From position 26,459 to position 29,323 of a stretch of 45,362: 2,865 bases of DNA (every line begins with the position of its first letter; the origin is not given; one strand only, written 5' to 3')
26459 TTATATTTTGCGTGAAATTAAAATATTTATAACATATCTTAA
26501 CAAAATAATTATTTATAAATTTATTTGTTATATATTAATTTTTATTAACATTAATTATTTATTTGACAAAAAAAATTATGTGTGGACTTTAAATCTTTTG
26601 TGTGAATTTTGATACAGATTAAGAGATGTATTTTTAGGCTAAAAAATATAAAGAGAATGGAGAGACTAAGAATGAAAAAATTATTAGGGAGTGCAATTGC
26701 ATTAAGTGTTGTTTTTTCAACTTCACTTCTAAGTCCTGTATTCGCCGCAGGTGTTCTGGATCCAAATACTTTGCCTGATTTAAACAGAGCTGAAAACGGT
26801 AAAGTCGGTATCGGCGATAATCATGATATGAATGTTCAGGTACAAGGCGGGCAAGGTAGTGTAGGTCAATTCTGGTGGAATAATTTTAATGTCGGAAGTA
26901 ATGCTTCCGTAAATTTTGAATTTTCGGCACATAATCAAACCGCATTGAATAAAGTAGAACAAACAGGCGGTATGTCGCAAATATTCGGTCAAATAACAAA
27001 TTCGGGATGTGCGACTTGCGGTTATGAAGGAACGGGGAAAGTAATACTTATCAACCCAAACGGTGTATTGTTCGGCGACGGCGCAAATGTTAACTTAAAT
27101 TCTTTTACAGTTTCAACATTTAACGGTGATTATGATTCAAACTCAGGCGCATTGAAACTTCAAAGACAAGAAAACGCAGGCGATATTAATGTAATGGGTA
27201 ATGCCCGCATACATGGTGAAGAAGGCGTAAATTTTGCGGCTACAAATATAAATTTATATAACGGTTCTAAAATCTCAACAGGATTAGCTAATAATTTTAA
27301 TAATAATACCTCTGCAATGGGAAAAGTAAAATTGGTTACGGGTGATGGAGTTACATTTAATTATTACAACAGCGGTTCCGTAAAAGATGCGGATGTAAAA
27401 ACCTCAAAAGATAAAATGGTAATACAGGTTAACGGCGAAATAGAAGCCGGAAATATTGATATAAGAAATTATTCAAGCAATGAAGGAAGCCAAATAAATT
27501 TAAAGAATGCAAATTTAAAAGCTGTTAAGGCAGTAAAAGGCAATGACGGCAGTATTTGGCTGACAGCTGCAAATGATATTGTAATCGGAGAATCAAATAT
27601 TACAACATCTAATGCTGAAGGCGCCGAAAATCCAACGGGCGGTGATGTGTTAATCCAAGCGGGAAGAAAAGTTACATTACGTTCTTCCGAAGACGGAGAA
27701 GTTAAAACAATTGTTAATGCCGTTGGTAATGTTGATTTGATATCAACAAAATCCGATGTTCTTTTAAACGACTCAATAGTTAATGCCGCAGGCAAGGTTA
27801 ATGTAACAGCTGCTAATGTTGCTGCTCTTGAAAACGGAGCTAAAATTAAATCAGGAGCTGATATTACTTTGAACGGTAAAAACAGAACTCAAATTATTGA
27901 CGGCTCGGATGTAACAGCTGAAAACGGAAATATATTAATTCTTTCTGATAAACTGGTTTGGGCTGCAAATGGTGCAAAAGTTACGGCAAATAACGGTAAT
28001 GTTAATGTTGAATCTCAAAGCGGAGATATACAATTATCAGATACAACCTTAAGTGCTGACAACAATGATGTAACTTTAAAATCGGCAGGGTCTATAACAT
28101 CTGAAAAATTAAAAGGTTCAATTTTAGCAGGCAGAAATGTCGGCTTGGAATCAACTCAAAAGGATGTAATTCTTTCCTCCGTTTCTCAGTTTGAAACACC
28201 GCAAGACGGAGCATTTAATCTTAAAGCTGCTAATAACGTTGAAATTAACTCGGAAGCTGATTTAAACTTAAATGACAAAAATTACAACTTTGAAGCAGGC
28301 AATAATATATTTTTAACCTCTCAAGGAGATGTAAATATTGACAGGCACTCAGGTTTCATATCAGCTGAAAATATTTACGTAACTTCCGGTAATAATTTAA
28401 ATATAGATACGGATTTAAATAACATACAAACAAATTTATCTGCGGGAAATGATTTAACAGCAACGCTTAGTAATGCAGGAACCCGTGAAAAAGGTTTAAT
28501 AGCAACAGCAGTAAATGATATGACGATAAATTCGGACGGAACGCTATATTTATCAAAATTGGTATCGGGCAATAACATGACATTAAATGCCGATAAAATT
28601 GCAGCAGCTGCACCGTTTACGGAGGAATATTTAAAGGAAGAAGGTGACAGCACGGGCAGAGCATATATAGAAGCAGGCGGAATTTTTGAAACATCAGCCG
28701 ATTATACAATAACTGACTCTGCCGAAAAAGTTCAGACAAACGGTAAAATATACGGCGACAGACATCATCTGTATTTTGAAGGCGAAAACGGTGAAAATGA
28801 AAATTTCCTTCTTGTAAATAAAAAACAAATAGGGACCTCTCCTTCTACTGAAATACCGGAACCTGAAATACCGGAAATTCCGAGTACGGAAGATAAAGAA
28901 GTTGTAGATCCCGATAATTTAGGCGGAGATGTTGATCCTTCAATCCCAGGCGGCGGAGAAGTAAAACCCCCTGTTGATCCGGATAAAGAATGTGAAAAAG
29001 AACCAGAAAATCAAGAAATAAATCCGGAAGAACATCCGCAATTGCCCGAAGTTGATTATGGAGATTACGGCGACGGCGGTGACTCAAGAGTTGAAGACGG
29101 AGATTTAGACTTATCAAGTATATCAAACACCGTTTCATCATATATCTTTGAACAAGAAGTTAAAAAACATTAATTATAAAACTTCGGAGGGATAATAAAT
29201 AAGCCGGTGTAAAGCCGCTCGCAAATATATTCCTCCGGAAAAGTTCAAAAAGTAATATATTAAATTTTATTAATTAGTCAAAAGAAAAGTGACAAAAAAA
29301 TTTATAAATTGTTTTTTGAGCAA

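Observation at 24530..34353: Two-partner-secretion locus with one TpsB divergent from three tandem, unusually short TpsA paralogs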

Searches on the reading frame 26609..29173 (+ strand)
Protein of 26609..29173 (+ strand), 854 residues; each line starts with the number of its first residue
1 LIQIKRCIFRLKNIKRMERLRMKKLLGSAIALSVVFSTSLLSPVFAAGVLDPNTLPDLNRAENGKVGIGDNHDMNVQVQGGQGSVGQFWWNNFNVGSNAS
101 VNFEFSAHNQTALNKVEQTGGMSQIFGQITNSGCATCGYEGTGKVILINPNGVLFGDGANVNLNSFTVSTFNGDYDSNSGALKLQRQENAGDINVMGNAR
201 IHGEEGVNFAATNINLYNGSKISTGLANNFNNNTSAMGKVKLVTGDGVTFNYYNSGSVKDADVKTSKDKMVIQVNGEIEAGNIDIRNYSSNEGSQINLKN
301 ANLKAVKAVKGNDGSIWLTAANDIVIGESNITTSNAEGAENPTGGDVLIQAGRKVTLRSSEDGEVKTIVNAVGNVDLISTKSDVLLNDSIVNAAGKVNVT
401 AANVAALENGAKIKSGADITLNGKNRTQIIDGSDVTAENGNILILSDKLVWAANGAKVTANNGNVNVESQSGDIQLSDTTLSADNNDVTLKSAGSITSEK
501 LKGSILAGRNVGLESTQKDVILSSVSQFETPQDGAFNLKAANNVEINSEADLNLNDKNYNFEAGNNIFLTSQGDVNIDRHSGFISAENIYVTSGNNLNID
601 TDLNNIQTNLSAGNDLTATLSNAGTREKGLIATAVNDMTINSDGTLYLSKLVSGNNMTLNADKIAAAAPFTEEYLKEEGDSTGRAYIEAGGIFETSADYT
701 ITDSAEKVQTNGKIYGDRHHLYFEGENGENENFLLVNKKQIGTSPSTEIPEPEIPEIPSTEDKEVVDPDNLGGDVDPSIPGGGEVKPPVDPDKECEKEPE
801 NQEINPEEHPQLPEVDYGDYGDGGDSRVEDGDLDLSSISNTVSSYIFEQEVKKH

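Call 5: search_protein_families(library=pfam, proteins=[window:26609-29173:+], max_evalue=0.01)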
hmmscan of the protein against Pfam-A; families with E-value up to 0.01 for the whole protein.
window:26609-29173:+ (854 aa): 2 families
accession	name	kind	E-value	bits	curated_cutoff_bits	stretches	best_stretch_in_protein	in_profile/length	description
PF05860.19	TPS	-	1.4e-13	51.8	33.5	1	61-316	10-250/252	TPS secretion domain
PF10106.14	DUF2345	-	0.00043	20.6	30.7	1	412-505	31-123/151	Uncharacterized protein conserved in bacteria (DUF2345)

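Call 6: search_protein_families(library=ncbifam, proteins=[window:26609-29173:+], max_evalue=0.01)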
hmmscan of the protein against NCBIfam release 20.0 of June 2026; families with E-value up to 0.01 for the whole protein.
window:26609-29173:+ (854 aa): 1 family
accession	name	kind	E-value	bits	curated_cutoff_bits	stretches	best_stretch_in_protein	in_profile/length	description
TIGR01901.1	adhes_NPXG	domain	4.9e-14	52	29.1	1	90-171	4-76/79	filamentous hemagglutinin N-terminal domain-containing protein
